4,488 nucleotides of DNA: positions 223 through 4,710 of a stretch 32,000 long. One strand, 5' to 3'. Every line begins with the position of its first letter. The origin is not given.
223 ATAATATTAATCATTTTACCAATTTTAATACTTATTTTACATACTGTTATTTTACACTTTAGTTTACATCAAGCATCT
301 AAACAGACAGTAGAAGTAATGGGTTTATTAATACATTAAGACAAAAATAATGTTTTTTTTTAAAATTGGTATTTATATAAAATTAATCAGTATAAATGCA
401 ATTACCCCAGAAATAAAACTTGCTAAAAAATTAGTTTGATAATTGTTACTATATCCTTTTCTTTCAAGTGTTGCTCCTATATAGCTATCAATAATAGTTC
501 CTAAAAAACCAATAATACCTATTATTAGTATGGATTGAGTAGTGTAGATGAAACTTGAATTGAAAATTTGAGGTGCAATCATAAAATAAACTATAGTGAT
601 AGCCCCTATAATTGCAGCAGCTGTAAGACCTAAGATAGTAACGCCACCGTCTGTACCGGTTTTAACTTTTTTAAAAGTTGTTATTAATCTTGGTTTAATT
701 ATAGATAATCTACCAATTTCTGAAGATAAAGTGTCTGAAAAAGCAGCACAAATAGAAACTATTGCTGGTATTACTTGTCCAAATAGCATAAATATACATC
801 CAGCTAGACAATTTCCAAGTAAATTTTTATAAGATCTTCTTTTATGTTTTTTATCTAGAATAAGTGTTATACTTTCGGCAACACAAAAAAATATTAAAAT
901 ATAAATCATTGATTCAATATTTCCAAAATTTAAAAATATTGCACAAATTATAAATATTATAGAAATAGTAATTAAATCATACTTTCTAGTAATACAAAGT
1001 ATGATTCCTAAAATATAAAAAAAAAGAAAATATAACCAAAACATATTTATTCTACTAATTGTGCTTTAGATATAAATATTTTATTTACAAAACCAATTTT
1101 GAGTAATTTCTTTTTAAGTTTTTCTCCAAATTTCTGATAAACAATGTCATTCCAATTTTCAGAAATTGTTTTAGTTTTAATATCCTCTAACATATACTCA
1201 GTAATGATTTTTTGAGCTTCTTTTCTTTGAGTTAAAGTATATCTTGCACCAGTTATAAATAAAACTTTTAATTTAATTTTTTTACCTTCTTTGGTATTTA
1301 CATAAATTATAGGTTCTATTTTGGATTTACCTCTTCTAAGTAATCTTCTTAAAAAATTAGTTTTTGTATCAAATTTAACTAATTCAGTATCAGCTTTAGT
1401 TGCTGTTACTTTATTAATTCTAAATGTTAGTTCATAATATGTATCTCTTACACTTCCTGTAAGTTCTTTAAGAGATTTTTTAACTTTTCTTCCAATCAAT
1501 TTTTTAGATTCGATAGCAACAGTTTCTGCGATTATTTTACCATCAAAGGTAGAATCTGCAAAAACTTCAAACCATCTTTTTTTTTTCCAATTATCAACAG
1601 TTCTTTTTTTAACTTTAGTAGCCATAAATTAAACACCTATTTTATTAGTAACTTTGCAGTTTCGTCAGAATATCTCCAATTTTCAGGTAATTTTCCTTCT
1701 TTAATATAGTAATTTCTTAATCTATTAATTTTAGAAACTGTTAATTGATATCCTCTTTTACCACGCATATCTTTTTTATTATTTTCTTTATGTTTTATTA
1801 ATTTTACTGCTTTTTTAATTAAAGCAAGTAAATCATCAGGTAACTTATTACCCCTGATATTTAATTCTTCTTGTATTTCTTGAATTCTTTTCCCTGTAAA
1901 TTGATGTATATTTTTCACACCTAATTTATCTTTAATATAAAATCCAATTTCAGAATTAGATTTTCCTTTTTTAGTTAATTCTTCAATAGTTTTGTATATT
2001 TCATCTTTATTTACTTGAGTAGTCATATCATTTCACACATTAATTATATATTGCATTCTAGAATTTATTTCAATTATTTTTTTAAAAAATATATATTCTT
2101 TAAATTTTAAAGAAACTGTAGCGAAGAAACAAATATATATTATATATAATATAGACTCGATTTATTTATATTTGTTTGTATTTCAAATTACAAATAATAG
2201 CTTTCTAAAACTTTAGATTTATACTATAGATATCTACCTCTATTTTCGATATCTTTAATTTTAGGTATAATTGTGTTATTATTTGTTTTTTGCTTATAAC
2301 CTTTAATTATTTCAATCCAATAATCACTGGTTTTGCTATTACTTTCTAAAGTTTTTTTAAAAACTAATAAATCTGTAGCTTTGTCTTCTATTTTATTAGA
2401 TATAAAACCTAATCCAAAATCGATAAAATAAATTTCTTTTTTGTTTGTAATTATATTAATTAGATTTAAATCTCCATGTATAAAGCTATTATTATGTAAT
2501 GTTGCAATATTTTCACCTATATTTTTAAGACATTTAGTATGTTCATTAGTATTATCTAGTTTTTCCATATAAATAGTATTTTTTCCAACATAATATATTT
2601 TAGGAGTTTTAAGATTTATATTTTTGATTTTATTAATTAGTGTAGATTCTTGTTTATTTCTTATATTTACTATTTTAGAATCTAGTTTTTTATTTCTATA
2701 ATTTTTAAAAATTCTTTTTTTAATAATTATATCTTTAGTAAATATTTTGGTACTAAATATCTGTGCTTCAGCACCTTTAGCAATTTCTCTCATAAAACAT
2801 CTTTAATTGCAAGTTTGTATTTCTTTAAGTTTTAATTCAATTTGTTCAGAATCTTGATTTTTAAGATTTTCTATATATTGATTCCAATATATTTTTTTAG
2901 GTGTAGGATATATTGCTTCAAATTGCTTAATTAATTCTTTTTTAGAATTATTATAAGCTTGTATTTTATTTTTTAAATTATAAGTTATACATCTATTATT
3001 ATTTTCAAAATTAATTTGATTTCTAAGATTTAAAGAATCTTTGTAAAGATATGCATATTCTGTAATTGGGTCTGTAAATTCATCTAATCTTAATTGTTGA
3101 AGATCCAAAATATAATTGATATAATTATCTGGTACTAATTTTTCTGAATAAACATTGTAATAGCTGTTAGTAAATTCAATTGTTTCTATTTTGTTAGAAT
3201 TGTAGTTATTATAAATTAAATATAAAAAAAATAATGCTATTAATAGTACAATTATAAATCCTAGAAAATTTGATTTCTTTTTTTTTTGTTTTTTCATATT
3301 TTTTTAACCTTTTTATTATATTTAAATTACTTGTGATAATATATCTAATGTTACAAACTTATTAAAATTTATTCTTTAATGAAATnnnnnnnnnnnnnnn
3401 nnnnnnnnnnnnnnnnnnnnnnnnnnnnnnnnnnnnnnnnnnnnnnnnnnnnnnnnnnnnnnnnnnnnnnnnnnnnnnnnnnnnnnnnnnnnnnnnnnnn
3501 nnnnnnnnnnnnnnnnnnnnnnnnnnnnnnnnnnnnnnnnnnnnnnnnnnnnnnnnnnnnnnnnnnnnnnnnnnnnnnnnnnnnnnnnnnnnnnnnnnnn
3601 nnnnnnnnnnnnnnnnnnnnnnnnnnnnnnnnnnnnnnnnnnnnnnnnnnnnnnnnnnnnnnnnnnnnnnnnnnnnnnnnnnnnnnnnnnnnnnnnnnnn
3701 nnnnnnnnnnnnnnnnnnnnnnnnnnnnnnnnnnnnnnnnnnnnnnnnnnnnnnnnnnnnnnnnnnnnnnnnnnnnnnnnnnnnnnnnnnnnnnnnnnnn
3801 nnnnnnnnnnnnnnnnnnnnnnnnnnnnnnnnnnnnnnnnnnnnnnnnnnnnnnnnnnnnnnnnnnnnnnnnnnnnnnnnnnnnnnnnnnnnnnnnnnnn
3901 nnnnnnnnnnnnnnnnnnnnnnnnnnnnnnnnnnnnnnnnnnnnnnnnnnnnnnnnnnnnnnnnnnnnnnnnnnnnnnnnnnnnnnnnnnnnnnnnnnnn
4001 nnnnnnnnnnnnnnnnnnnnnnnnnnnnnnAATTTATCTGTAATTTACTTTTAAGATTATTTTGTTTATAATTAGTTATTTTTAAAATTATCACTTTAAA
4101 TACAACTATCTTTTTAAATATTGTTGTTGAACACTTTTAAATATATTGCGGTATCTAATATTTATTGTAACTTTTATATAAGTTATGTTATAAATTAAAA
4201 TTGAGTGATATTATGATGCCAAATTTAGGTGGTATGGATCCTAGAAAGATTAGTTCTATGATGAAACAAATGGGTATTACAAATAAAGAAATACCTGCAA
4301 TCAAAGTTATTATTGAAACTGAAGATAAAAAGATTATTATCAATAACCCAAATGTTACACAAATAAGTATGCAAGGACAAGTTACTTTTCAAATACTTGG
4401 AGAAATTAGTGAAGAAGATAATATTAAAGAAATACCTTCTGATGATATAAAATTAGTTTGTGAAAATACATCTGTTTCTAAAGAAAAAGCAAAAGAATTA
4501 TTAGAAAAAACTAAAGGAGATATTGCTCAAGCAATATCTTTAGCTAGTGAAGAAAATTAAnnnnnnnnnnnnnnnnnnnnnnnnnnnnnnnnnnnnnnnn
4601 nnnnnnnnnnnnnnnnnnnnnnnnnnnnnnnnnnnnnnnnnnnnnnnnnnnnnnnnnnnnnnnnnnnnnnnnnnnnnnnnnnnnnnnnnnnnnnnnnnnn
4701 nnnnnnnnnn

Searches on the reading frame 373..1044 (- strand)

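Call 56: search_protein_families(library=pfam, max_evalue=0.001, proteins=[window:373-1044:-])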
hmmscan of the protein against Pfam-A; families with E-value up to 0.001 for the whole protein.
window:373-1044:- (223 aa): 1 family
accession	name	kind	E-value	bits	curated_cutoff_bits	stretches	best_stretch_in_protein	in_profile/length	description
PF01940.21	DUF92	-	1.6e-34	119.8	27.5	1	27-202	21-217/251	Integral membrane protein DUF92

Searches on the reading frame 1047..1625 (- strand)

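Call 57: search_protein_families(library=pfam, max_evalue=0.001, proteins=[window:1047-1625:-])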
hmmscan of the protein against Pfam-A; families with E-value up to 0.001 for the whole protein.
window:1047-1625:- (192 aa): 1 family
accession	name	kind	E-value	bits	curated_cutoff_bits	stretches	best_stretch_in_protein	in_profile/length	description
PF01015.23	Ribosomal_S3Ae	-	1.4e-37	129.5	29.3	1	5-191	2-188/191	Ribosomal S3Ae family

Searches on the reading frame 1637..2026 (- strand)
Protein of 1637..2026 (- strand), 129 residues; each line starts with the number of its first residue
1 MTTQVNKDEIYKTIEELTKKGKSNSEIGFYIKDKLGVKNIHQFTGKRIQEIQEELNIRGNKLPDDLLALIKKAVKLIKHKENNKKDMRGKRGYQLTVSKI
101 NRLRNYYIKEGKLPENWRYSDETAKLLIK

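Call 57: search_protein_families(library=pfam, max_evalue=0.001, proteins=[window:1637-2026:-])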
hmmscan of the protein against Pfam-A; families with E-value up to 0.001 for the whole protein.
window:1637-2026:- (129 aa): 2 families
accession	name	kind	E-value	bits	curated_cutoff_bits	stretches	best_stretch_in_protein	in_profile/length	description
PF00312.27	Ribosomal_S15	-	3.7e-10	40.3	31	1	62-126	18-80/81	Ribosomal protein S15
PF08069.17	Ribosomal_S13_N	-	1.2e-05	25.7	25.4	1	4-37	27-60/60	Ribosomal S13/S15 N-terminal domain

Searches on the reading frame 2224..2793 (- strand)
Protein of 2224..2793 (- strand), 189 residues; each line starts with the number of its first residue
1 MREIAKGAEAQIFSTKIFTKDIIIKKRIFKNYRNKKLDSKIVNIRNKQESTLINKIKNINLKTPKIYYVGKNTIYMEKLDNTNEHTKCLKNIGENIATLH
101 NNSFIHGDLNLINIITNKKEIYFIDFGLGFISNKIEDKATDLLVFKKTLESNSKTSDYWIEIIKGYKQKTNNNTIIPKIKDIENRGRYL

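Call 56: search_protein_families(library=pfam, max_evalue=0.001, proteins=[window:2224-2793:-])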
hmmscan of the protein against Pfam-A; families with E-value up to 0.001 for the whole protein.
window:2224-2793:- (189 aa): 4 families
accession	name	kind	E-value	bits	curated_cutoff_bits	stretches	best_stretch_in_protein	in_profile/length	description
PF01163.29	RIO1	-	1.1e-09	38.6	22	1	26-127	35-149/187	RIO domain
PF06293.20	Kdo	-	4.5e-07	30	21.3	1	83-166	118-207/207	Lipopolysaccharide kinase (Kdo/WaaP) family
PF00069.31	Pkinase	-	3.2e-05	23.9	31.7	1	79-133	94-149/263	Protein kinase domain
PF19974.5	TCAD9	-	0.00022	20.9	40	1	100-126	295-321/429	Ternary complex associated domain 9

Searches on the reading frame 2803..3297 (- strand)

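Call 56: search_protein_families(library=pfam, max_evalue=0.001, proteins=[window:2803-3297:-])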
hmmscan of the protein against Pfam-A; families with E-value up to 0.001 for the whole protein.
window:2803-3297:- (164 aa): 1 family
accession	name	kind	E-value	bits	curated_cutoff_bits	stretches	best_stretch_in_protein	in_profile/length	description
PF13567.11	DUF4131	-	0.00029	21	31.6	1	5-85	26-109/165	Domain of unknown function (DUF4131)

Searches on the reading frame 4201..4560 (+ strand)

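Call 57: search_protein_families(library=pfam, max_evalue=0.001, proteins=[window:4201-4560:+])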
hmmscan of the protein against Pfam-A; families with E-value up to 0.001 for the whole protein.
window:4201-4560:+ (119 aa): 2 families
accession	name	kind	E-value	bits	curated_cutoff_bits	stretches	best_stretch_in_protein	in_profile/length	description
PF01849.23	NAC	-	5.3e-13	49.1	21.3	1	14-72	1-57/57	NAC domain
PF19026.7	UBA_HYPK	-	3.1e-06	26.9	27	1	78-112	3-37/41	HYPK UBA domain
